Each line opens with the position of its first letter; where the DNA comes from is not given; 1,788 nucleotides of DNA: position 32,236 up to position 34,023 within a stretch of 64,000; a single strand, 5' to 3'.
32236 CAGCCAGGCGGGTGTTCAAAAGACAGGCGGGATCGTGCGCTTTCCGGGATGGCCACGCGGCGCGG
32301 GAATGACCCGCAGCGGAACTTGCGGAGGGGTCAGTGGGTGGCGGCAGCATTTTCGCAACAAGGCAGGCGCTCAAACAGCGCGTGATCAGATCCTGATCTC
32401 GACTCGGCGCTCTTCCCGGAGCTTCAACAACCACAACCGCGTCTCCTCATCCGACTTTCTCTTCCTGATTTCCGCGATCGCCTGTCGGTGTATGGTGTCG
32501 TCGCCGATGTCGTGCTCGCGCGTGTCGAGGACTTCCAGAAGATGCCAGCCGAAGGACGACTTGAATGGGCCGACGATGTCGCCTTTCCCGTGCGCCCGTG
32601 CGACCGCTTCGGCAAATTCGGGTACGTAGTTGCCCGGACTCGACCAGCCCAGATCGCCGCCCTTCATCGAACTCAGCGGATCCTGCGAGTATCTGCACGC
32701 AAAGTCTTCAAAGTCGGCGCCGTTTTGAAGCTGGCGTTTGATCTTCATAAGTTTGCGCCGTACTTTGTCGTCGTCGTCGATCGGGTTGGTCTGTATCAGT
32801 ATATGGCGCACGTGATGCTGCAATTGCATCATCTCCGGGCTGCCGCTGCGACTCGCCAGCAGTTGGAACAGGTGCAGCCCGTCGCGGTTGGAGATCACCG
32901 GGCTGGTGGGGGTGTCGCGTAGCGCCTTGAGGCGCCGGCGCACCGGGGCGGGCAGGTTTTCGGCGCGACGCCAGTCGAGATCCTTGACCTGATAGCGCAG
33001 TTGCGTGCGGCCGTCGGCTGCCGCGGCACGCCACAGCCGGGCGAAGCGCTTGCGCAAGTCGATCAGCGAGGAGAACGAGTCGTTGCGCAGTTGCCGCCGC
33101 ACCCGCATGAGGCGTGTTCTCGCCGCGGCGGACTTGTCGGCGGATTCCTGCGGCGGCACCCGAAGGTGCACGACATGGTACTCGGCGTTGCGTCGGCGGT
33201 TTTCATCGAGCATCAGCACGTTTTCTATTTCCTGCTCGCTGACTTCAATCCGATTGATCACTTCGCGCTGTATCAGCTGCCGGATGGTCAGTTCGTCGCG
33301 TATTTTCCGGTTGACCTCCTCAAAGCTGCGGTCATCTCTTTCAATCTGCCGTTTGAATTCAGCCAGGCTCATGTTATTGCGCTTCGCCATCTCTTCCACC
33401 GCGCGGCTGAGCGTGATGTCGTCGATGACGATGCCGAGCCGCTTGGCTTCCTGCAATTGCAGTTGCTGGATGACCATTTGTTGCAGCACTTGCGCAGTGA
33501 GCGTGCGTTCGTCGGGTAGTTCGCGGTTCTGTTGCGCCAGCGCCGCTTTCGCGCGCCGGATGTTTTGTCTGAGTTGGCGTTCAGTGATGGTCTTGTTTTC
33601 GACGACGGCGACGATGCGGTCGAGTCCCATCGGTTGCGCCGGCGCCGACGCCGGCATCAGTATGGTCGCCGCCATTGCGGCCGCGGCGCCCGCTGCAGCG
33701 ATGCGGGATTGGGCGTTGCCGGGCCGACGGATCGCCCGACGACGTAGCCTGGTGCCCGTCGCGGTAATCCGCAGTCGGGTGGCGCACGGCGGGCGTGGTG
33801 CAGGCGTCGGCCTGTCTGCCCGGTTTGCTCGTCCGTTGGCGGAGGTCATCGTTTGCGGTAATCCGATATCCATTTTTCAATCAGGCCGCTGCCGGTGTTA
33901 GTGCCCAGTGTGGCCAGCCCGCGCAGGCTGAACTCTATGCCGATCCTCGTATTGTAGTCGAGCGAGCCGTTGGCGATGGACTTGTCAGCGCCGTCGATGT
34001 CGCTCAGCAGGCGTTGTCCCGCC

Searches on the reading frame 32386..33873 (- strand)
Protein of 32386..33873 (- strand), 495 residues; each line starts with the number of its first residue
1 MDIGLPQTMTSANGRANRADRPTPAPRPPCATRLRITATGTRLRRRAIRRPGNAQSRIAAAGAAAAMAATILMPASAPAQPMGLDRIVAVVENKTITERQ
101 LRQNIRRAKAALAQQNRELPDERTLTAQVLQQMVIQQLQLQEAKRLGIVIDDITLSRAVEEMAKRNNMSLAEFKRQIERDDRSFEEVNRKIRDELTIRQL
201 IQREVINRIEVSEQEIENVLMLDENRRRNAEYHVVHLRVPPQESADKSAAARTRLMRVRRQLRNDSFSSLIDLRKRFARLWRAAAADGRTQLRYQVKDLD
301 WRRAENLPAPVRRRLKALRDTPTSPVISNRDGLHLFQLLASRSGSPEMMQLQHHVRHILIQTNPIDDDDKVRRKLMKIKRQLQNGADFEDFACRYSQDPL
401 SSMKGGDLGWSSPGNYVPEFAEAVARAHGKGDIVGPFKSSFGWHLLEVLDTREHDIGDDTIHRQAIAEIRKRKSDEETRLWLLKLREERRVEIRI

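Call 43: search_protein_families(library=pfam, proteins=[window:32386-33873:-], max_evalue=0.001)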
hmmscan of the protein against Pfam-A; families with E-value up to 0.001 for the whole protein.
window:32386-33873:- (495 aa): 6 families
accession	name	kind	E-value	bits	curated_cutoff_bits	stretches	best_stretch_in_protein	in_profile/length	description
PF00639.27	Rotamase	-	3.8e-29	101.9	21.7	1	357-448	1-95/97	PPIC-type PPIASE domain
PF09312.16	SurA_N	-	9.6e-28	97.2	30.8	1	84-200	1-117/118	SurA N-terminal domain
PF13616.12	Rotamase_3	-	1.6e-23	83.9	22.5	1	348-451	12-115/116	PPIC-type PPIASE domain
PF13624.11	SurA_N_3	-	6.7e-13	49.2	27.2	1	86-200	40-161/162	SurA-like N-terminal domain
PF13145.12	Rotamase_2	-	5.2e-11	43.8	27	1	367-452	34-109/121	PPIC-type PPIASE domain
PF13623.11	SurA_N_2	-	4.2e-09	36.9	28.5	1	85-164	40-124/145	SurA-like N-terminal domain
